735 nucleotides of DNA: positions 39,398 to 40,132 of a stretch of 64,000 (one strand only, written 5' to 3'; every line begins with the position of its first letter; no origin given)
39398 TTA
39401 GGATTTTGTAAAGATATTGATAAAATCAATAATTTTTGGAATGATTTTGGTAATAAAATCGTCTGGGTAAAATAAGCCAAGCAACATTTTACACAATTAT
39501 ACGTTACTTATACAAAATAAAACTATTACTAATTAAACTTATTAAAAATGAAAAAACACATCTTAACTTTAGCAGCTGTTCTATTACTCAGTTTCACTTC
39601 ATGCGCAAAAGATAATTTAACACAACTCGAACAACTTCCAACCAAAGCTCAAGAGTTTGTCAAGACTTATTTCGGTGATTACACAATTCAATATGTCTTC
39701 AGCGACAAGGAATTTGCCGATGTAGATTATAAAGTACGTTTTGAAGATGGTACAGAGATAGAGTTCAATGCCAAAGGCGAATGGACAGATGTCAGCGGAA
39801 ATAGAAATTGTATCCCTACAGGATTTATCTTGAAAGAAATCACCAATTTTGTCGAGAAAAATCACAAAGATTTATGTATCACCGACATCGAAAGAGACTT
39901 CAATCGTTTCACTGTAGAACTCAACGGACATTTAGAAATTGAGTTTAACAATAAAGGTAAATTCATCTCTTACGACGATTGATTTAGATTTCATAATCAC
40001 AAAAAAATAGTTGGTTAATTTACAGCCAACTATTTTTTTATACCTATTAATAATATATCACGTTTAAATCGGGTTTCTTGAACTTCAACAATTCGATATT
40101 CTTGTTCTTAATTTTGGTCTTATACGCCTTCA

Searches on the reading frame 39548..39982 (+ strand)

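Call 13: search_protein_families(library=pfam, proteins=[window:39548-39982:+])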
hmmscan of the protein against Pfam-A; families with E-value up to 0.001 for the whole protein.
window:39548-39982:+ (144 aa): 1 family
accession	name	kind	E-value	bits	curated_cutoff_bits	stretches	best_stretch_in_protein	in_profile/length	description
PF11396.14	PepSY_like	-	3.7e-17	62.9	28.3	1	61-140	3-82/83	Putative beta-lactamase-inhibitor-like, PepSY-like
